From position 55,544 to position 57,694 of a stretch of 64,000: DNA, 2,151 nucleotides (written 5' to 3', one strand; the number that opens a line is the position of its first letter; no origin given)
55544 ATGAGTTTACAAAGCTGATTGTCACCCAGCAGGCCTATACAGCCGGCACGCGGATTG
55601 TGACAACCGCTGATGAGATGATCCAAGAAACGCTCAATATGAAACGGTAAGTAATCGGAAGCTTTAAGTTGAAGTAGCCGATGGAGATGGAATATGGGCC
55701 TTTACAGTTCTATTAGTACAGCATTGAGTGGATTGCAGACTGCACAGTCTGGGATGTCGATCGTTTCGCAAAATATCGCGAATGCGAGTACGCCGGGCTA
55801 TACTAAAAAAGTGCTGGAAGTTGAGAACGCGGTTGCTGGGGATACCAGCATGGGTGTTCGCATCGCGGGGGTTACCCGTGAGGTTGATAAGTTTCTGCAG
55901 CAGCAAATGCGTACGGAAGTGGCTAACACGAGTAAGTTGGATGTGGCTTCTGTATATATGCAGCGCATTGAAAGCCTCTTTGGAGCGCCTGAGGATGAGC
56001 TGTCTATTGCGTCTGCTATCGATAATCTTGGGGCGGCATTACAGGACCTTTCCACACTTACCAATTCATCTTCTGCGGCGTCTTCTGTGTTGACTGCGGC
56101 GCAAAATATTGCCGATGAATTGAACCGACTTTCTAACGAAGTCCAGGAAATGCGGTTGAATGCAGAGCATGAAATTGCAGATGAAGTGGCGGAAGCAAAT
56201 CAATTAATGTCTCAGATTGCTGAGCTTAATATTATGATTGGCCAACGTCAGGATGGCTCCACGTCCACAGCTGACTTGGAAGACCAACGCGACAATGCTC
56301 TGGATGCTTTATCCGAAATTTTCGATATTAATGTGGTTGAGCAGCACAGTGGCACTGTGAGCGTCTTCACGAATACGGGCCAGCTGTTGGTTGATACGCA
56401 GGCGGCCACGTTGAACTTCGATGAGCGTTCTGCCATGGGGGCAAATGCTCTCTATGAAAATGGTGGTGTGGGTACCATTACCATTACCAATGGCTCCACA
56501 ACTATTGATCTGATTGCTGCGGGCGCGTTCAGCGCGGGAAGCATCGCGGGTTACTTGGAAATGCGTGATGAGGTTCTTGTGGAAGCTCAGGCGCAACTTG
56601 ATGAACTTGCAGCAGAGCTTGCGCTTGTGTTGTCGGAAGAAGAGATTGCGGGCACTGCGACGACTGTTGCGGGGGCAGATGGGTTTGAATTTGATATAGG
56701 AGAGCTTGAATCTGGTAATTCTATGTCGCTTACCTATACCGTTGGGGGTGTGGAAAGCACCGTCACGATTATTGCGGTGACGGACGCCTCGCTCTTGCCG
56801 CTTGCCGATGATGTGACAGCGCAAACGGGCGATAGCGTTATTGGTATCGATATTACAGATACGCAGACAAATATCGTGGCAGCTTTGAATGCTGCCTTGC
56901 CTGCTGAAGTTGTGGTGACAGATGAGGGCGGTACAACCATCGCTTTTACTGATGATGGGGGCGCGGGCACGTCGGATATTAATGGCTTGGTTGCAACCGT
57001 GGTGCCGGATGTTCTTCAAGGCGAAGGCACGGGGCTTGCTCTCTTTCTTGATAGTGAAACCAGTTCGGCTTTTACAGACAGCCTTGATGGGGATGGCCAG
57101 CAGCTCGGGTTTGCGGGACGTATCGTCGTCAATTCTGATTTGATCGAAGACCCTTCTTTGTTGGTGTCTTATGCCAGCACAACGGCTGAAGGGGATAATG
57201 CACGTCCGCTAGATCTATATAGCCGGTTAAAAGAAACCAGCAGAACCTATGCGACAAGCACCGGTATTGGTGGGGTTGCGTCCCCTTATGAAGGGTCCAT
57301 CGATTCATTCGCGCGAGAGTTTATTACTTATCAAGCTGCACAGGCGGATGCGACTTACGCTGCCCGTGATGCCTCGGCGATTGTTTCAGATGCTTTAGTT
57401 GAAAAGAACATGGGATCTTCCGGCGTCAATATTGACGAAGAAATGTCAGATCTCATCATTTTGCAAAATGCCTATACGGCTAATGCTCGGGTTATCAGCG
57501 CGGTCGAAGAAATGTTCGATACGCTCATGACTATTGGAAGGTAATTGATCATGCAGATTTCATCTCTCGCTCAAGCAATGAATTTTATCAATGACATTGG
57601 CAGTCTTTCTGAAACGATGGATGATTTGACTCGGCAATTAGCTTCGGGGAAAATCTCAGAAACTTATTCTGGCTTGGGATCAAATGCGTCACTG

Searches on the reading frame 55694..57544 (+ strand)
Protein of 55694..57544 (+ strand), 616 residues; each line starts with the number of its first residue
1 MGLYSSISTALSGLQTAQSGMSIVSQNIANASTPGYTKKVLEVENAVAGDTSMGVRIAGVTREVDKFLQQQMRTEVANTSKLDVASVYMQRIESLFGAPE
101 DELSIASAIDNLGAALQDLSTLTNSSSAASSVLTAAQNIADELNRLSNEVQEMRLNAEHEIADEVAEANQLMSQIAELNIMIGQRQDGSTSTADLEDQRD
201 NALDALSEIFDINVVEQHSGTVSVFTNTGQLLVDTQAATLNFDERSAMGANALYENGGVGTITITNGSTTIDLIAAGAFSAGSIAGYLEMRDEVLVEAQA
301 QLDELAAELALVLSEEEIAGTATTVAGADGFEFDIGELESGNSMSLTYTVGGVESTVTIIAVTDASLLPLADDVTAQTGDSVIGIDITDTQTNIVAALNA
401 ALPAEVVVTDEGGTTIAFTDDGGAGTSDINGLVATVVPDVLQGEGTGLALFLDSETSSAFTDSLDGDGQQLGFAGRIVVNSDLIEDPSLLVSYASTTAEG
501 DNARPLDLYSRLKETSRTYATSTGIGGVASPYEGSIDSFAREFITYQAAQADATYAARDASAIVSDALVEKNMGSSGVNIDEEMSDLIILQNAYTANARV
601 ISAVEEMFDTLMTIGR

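Call 44: find_encoding_contigs(protein=window:55694-57544:+, flank=10000, max_places=1)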
Protein window:55694-57544:+ (616 aa): no gene with exactly this product is on record in the collection.
